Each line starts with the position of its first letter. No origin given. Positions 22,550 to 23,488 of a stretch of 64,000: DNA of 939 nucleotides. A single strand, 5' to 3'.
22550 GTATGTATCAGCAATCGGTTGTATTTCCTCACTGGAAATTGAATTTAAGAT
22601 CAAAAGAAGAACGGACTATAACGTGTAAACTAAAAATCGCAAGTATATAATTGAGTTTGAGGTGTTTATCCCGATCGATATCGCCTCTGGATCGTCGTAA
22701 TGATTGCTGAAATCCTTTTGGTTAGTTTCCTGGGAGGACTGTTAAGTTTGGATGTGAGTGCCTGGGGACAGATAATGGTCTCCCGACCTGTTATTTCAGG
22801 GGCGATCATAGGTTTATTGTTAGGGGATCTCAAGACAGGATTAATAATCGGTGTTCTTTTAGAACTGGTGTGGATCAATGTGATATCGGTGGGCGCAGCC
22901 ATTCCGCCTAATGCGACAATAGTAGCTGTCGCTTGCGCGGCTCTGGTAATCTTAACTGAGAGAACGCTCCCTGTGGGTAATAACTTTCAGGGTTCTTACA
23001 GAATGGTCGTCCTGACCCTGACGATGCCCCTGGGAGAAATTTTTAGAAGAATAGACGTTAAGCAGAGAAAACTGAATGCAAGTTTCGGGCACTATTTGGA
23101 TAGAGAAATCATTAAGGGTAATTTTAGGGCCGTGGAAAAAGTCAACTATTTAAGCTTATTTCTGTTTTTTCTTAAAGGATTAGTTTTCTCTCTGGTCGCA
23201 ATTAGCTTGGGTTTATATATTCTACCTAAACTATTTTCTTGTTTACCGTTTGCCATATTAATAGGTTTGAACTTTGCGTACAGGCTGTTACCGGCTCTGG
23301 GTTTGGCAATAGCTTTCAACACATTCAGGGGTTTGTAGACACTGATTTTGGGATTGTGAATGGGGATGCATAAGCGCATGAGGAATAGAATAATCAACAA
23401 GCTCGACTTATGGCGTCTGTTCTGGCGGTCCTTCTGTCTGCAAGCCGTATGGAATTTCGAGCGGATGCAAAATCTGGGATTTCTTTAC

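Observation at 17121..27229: Regulatory-PTS operon architecture: lptB-ptsN-hprK-rapZ followed by a mannose-type PTS split by a GH57 glycoside hydrolase, then ptsH-ptsI-PGI/PMI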

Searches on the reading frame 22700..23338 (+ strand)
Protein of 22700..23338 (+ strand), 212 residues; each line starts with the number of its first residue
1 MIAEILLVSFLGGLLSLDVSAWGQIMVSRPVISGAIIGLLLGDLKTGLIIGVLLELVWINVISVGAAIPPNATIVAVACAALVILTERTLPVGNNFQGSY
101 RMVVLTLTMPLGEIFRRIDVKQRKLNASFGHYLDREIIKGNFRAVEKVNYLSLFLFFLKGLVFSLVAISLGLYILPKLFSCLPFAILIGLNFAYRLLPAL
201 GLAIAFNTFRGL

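Call 3: search_protein_families(library=pfam, proteins=[window:22700-23338:+])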
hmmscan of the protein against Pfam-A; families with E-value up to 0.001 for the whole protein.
window:22700-23338:+ (212 aa): 1 family
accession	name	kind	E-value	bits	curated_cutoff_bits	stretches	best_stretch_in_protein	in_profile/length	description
PF03609.19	EII-Sor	-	3.7e-33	115.4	26.3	1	4-207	3-195/233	PTS system sorbose-specific iic component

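Call 5: search_protein_families(library=ncbifam, proteins=[window:22700-23338:+])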
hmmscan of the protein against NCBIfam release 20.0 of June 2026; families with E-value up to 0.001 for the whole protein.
window:22700-23338:+ (212 aa): 4 families
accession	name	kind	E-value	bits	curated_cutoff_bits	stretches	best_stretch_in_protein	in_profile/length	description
NF040757.1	AgaW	equivalog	7.5e-26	91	300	1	12-205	5-186/249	PTS N-acetylgalactosamine transporter subunit IIC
NF011647.0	PRK15065.1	subfamily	1.2e-21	77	278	1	3-208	9-200/267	mannose/fructose/sorbose family PTS transporter subunit IIC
TIGR00822.1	EII-Sor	subfamily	1.2e-20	73.9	339.85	1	20-207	22-198/267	mannose/fructose/sorbose PTS transporter subunit IIC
NF007289.1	PRK09757.1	equivalog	2.6e-12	46.9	300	1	23-206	23-195/241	PTS galactosamine transporter subunit IIC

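Call 18: search_solved_structures(query=window:22700-23338:+, show_alignments=2, max_evalue=0.01)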
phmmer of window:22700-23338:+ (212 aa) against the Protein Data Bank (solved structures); distinct sequences matched with E-value up to 0.01: 7.
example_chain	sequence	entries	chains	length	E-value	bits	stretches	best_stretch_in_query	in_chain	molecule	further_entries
7dyr_Y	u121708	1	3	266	7.1e-18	68.6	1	20-210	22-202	PTS system mannose-specific EIIC component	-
6k1h_Y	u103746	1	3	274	7.8e-18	68.5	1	20-210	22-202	PTS system mannose-specific EIIC component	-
7xtg_D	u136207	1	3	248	3.6e-10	43.5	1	5-208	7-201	Mannose permease IIC component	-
7xno_Y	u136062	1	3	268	4.5e-10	43.1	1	5-208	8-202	Mannose permease IIC component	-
7vlx_Y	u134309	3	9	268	3.3e-08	37.1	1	5-208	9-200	Mannose/fructose/sorbose family PTS transporter subunit IIC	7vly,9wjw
8hfs_Y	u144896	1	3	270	4.9e-08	36.5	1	5-208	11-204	Mannose-specific PTS system, IIC component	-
9wjr_Y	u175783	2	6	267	2.3e-05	27.8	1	5-207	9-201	Mannose/fructose/sorbose family PTS transporter subunit IIC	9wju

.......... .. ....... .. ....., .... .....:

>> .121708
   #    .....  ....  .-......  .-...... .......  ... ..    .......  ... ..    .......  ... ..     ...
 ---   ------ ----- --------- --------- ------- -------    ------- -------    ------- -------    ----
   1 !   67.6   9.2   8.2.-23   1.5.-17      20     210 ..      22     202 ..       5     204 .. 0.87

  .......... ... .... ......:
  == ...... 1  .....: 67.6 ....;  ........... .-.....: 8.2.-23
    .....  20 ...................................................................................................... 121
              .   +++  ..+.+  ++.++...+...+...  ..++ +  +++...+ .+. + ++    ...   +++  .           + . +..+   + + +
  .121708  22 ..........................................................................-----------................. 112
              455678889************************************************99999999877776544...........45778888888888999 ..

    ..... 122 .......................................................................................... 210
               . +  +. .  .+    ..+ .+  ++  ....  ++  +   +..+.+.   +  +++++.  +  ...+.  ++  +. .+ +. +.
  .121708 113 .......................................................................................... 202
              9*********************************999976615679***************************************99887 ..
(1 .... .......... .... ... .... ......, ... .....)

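Call 30: find_homologous_proteins(query=window:22700-23338:+)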
Query window:22700-23338:+ (212 aa): 154 proteins with E <= 0.001 among 4423 candidates; the best 120 are listed.
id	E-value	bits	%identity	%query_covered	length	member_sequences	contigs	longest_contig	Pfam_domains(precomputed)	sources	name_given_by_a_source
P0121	8.1e-126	436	100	100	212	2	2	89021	PF03609.20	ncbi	-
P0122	6.1e-115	400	91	100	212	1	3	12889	PF03609.20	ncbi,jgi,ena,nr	ncbi:MAG: PTS sugar transporter subunit IIC [Elusimicrobiota bacterium]|nr:PTS sugar transporter sub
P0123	4.5e-109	381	84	100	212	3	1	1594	PF03609.20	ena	-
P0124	6.9e-105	368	81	100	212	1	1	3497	PF03609.20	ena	-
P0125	2.4e-103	362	80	100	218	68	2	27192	PF03609.20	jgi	-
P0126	4.2e-103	362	80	100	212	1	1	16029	PF03609.20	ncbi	-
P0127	9.2e-103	361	81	100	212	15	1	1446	PF03609.20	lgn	-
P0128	1.1e-102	360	82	100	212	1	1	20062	PF03609.20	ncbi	ncbi:MAG: PTS sugar transporter subunit IIC [bacterium]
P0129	1.9e-102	360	79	100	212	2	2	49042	PF03609.20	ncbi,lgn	ncbi:MAG: PTS sugar transporter subunit IIC [bacterium]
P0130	8.5e-102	357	79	100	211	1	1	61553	PF03609.20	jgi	-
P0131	7.9e-101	354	78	100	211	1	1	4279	PF03609.20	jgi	-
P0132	9.4e-101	354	78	100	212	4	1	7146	PF03609.20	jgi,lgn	-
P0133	1.4e-100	353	79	100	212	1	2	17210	PF03609.20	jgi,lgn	jgi:mannose/fructose/N-acetylgalactosamine-specific phosphotransferase system component IIC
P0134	1.3e-99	350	79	100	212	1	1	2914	PF03609.20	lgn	-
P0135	2.8e-99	349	79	99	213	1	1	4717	PF03609.20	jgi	-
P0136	4.2e-99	349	79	100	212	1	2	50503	PF03609.20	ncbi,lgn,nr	ncbi:hypothetical protein GTN66_07255 [bacterium]|nr:hypothetical protein [bacterium] NIN92996.1 hyp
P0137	2.0e-98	346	77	99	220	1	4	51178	PF03609.20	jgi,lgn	-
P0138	2.1e-98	346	77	100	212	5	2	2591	PF03609.20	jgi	-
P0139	5.5e-98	345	79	99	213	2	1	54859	PF03609.20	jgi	jgi:mannose/fructose/N-acetylgalactosamine-specific phosphotransferase system component IIC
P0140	7.6e-98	345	77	100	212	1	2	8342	PF03609.20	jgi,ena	-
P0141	1.4e-97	344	78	100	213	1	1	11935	PF03609.20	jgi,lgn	jgi:mannose/fructose/N-acetylgalactosamine-specific phosphotransferase system component IIC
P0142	2.2e-97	343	77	100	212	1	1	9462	PF03609.20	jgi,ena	-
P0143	5.3e-97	342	76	100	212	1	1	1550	PF03609.20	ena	-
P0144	3.0e-96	339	76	100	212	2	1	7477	PF03609.20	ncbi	-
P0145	3.0e-96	339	76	99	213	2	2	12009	PF03609.20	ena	-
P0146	3.6e-89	316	69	99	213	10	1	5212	PF03609.20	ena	-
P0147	7.8e-83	295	81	81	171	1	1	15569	PF03609.20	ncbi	ncbi:MAG: PTS sugar transporter subunit IIC, partial [bacterium]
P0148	6.4e-81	289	72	87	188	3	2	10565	PF03609.20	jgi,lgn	-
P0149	1.9e-57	213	81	58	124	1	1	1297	PF03609.20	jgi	-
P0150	5.4e-37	146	39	83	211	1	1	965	PF03609.20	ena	-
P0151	7.8e-35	139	48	69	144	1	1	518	PF03609.20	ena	-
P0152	9.6e-20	89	33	87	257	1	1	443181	PF03609.20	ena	-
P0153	1.9e-19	89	33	88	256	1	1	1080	PF03609.20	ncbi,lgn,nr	ncbi:MAG TPA: PTS sugar transporter subunit IIC [bacterium]|nr:PTS sugar transporter subunit IIC [ba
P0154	7.9e-19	87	32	98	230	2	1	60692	PF03609.20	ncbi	-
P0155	2.2e-17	82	34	86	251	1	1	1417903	PF03609.20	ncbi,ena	-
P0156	2.8e-17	81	31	96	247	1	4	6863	PF03609.20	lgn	-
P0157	9.8e-17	80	32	67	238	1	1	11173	PF03609.20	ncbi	-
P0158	1.3e-16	79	31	97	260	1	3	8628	PF03609.20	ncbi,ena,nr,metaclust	ncbi:MAG: hypothetical protein A2X49_07810 [Lentisphaerae bacterium GWF2_52_8]|nr:MAG: hypothetical 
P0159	3.4e-16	78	31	86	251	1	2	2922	PF03609.20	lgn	-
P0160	2.6e-15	75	35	81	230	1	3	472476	PF03609.20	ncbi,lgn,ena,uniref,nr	ncbi:PTS system, mannose-specific IIC component [Geoalkalibacter ferrihydriticus]|uniref:PTS sorbose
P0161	3.7e-15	75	30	96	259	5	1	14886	PF03609.20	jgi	jgi:mannose/fructose/N-acetylgalactosamine-specific phosphotransferase system component IIC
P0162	7.4e-14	70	35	82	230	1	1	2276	PF03609.20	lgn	-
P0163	2.1e-12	66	64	25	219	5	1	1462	PF03609.20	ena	-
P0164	3.7e-12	65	28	82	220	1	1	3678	PF03609.20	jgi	jgi:mannose PTS system EIIC component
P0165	2.6e-11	62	46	25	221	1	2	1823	PF03609.20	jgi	jgi:mannose/fructose/N-acetylgalactosamine-specific phosphotransferase system component IIC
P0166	6.9e-11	61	48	33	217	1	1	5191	PF03609.20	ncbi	-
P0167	7.1e-11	61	34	86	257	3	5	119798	PF03609.20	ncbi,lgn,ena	ncbi:MAG: PTS mannose/fructose/sorbose/N-acetylgalactosamine transporter subunit IIC [Clostridium pa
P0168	9.2e-11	60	60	25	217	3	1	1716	PF03609.20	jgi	jgi:mannose/fructose/N-acetylgalactosamine-specific phosphotransferase system component IIC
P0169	1.0e-10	60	49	37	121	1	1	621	PF03609.20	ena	-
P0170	1.3e-10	60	35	86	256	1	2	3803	PF03609.20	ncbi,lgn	ncbi:MAG: PTS mannose/fructose/sorbose/N-acetylgalactosamine transporter subunit IIC [Peptostreptoco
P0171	1.4e-10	60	50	33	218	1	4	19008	PF03609.20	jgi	jgi:mannose/fructose/N-acetylgalactosamine-specific phosphotransferase system component IIC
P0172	1.5e-10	59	50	33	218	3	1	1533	PF03609.20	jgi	-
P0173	1.9e-10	59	46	32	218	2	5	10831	PF03609.20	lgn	-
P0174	2.7e-10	59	49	32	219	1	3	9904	PF03609.20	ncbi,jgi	jgi:mannose/fructose/N-acetylgalactosamine-specific phosphotransferase system component IIC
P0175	4.0e-10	58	28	78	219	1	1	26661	PF03609.20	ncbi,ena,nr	ncbi:MAG: PTS sugar transporter subunit IIC [Longimicrobiales bacterium]|nr:PTS sugar transporter su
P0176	5.1e-10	58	44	25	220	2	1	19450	PF03609.20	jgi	jgi:hypothetical protein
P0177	5.2e-10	58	32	96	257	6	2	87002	PF03609.20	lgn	-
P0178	7.3e-10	57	48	30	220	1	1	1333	PF03609.20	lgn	-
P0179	7.8e-10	57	25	80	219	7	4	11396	PF03609.20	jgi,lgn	jgi:mannose/fructose/N-acetylgalactosamine-specific phosphotransferase system component IIC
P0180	8.1e-10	57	49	24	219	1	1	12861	PF03609.20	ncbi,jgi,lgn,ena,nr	ncbi:MAG: PTS sugar transporter subunit IIC [Gemmatimonadota bacterium]|nr:PTS sugar transporter sub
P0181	8.6e-10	57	43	26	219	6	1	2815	PF03609.20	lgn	-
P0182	8.7e-10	57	49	33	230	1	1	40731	PF03609.20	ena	-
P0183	9.7e-10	57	60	25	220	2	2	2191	PF03609.20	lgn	-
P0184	1.2e-9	57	49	32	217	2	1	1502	PF03609.20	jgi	jgi:mannose/fructose/N-acetylgalactosamine-specific phosphotransferase system component IIC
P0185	1.2e-9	57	51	18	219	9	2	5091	PF03609.20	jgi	jgi:mannose/fructose/N-acetylgalactosamine-specific phosphotransferase system component IIC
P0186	1.6e-9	56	49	36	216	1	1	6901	PF03609.20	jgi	jgi:PTS system mannose-specific IIC component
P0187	1.8e-9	56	40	28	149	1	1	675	PF03609.20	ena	-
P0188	2.0e-9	56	58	25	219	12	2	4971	PF03609.20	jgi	-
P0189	2.1e-9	56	62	16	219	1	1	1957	PF03609.20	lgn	-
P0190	2.4e-9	56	33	86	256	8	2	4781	PF03609.20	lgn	-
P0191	2.6e-9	55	48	32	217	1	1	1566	PF03609.20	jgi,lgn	-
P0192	2.6e-9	55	57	25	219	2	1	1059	PF03609.20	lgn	-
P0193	2.8e-9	55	28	86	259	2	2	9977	PF03609.20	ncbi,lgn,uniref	ncbi:MAG: PTS sugar transporter subunit IIC [Erysipelotrichaceae bacterium]|uniref:PTS mannose/fruct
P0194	3.2e-9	55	41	25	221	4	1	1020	PF03609.20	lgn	-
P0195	4.3e-9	55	57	25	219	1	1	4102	PF03609.20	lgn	-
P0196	4.4e-9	55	28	78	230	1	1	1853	PF03609.20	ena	-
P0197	4.7e-9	55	49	36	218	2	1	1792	PF03609.20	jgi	jgi:mannose/fructose/N-acetylgalactosamine-specific phosphotransferase system component IIC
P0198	6.2e-9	54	48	33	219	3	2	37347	PF03609.20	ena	-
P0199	6.6e-9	54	46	26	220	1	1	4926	PF03609.20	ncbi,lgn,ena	-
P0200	7.8e-9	54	34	86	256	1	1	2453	PF03609.20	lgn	-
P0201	8.3e-9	54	51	18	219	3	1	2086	PF03609.20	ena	-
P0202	9.0e-9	54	54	18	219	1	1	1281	PF03609.20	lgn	-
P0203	9.1e-9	54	50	36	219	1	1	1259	PF03609.20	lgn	-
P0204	1.1e-8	53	56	16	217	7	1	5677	PF03609.20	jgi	jgi:mannose/fructose/N-acetylgalactosamine-specific phosphotransferase system component IIC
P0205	1.1e-8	53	30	96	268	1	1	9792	PF03609.20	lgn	-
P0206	1.3e-8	53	41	25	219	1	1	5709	PF03609.20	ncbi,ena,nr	ncbi:MAG: PTS sugar transporter subunit IIC [Longimicrobiales bacterium]|nr:PTS sugar transporter su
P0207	1.3e-8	53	51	18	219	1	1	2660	PF03609.20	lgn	-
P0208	1.4e-8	53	53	16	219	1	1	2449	PF03609.20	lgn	-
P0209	1.5e-8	53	59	16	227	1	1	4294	PF03609.20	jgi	jgi:mannose/fructose/N-acetylgalactosamine-specific phosphotransferase system component IIC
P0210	1.6e-8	53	55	25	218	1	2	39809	PF03609.20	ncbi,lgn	ncbi:MAG: PTS sugar transporter subunit IIC [Gemmatimonadales bacterium]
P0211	1.7e-8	53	28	98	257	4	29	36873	PF03609.20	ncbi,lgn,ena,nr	ncbi:MAG: PTS sugar transporter subunit IIC [Erysipelotrichaceae bacterium]|nr:PTS sugar transporter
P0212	1.8e-8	53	53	25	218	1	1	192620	PF03609.20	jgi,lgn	jgi:mannose/fructose/N-acetylgalactosamine-specific phosphotransferase system component IIC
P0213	1.9e-8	53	32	86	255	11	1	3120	PF03609.20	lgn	-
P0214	2.6e-8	52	56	16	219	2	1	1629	PF03609.20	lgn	-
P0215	3.2e-8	52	39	24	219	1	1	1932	PF03609.20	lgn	-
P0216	3.4e-8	52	51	18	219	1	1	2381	PF03609.20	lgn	-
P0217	3.4e-8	52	43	25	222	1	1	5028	PF03609.20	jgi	jgi:mannose/fructose/N-acetylgalactosamine-specific phosphotransferase system component IIC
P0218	3.5e-8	52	57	25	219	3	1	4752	PF03609.20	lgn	-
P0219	3.5e-8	52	55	25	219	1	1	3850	PF03609.20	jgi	-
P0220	3.8e-8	52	48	32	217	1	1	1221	PF03609.20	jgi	-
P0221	5.0e-8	51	38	36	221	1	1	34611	PF03609.20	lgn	-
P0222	5.7e-8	51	55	25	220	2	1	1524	PF03609.20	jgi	-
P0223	7.5e-8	51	43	25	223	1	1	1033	PF03609.20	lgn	-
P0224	8.2e-8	51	31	79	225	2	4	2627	PF03609.20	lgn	-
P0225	8.9e-8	50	51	18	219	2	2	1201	PF03609.20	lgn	-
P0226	9.6e-8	50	51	25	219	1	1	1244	PF03609.20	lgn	-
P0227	1.2e-7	50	40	26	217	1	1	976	PF03609.20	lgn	-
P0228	1.2e-7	50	47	33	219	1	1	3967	PF03609.20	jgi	-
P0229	1.3e-7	50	57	14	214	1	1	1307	PF03609.20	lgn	-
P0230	1.3e-7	50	24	76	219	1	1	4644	PF03609.20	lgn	-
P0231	1.4e-7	50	44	33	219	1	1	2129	PF03609.20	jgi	jgi:PTS system mannose-specific IIC component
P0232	1.7e-7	50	50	29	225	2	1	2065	PF03609.20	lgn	-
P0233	1.9e-7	49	27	98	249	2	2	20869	PF03609.20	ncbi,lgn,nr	ncbi:MAG: fructoselysine/glucoselysine system component [Chloroflexota bacterium]|nr:fructoselysine/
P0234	2.0e-7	49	30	76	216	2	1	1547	PF03609.20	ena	-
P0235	2.3e-7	49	48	37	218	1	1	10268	PF03609.20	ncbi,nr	ncbi:MAG TPA: PTS sugar transporter subunit IIC [Longimicrobiales bacterium]|nr:PTS sugar transporte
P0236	2.8e-7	49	44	33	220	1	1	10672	PF03609.20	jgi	jgi:mannose/fructose/N-acetylgalactosamine-specific phosphotransferase system component IIC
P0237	2.9e-7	49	51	18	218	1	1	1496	PF03609.20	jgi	jgi:mannose/fructose/N-acetylgalactosamine-specific phosphotransferase system component IIC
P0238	3.4e-7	49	53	25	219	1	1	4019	PF03609.20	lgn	-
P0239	4.3e-7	48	46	31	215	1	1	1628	PF03609.20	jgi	-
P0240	4.3e-7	48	26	86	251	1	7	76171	PF03609.20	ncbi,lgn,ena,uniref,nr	ncbi:PTS sugar transporter subunit IIC [Pseudoflavonifractor sp. 524-17]|uniref:PTS mannose/fructose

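Call 36: find_encoding_contigs(protein=P0160, flank=9000, max_places=1)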
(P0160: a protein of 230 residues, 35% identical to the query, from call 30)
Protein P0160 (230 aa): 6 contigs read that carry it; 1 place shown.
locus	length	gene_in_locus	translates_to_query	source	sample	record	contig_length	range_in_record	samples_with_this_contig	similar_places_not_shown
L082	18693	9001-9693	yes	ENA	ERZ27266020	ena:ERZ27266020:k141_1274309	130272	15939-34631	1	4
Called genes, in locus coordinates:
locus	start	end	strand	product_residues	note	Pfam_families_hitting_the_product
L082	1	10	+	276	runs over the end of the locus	PF00793:DAHP_synth_1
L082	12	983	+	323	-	PF01380:SIS, PF00571:CBS (weak)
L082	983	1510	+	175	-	PF13419:HAD_2 (faint), PF00702:Hydrolase, PF08282:Hydrolase_3 (weak)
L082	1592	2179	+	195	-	PF06835:LptC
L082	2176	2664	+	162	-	PF03968:LptD_N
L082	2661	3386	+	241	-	PF00005:ABC_tran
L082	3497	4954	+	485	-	PF00309:Sigma54_AID, PF04963:Sigma54_CBD, PF04552:Sigma54_DBD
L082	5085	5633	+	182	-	PF02482:Ribosomal_S30AE, PF16321:Ribosom_S30AE_C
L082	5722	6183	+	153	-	PF00359:PTS_EIIA_2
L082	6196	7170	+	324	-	PF02603:Hpr_kinase_N, PF07475:Hpr_kinase_C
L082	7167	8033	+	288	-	PF03668:RapZ-like_N, PF22740:PapZ_C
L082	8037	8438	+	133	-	PF03610:EIIA-man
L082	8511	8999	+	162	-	PF03830:PTSIIB_sorb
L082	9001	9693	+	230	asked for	PF03609:EII-Sor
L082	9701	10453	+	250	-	PF03613:EIID-AGA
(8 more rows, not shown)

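Call 37: find_encoding_contigs(protein=P0212, flank=9000, max_places=1)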
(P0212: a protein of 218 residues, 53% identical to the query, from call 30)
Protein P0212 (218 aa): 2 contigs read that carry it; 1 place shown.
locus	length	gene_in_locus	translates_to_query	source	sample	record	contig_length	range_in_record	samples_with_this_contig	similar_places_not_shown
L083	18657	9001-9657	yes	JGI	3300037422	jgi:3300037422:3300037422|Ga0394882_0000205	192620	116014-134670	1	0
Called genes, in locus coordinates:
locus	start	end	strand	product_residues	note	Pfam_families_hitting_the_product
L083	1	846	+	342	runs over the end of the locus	PF00586:AIRS, PF02769:AIRS_C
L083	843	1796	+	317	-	-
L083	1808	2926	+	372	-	PF00383:dCMP_cyt_deam_1, PF14437:MafB19-deam (weak), PF01872:RibD_C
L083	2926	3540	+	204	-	PF00677:Lum_binding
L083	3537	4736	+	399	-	PF00926:DHBP_synthase, PF00925:GTP_cyclohydro2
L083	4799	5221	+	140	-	PF00885:DMRL_synthase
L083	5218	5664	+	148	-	PF01029:NusB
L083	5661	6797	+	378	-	PF13439:Glyco_transf_4, PF13579:Glyco_trans_4_4, PF20706:GT4-conflict, PF00534:Glycos_transf_1, PF13692:Glyco_trans_1_4, PF13524:Glyco_trans_1_2 (weak)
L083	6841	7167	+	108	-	PF02482:Ribosomal_S30AE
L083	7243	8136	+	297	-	PF02603:Hpr_kinase_N, PF07475:Hpr_kinase_C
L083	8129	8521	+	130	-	PF03610:EIIA-man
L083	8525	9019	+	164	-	PF03830:PTSIIB_sorb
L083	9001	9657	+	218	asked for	PF03609:EII-Sor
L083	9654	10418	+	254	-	PF03613:EIID-AGA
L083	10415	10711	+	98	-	PF00381:PTS-HPr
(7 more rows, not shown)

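Call 38: find_encoding_contigs(protein=P0154, flank=9000, max_places=1)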
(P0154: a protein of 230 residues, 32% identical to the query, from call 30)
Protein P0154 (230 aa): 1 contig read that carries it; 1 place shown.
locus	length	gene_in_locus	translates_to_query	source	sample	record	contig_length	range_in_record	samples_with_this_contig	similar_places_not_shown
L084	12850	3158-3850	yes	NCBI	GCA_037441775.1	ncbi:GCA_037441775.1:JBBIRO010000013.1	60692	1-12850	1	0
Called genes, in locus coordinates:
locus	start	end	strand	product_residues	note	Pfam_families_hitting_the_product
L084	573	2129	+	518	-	PF00270:DEAD, PF04851:ResIII (weak), PF00271:Helicase_C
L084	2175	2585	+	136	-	PF03610:EIIA-man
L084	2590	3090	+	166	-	PF03830:PTSIIB_sorb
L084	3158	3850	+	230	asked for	PF03609:EII-Sor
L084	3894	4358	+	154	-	PF00583:Acetyltransf_1, PF13673:Acetyltransf_10, PF13508:Acetyltransf_7, PF08445:FR47 (weak)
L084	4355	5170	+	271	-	PF10418:DHODB_Fe-S_bind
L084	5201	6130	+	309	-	PF01180:DHO_dh, PF01207:Dus (faint), PF03060:NMO (faint)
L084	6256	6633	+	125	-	PF00903:Glyoxalase, PF13669:Glyoxalase_4 (weak)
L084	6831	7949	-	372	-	PF00724:Oxidored_FMN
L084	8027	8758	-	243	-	PF01569:PAP2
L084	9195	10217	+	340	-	PF04015:DUF362, PF13183:Fer4_8 (faint), PF13484:Fer4_16 (faint), PF00037:Fer4 (weak), PF12797:Fer4_2 (faint), PF12838:Fer4_7 (weak), PF13187:Fer4_9 (weak), PF13237:Fer4_10 (weak), +1 more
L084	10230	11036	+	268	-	PF05096:Glu_cyclase_2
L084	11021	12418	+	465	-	PF13742:tRNA_anti_2, PF01336:tRNA_anti-codon, PF02601:Exonuc_VII_L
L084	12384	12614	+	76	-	PF02609:Exonuc_VII_S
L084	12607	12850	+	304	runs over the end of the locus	PF00348:polyprenyl_synt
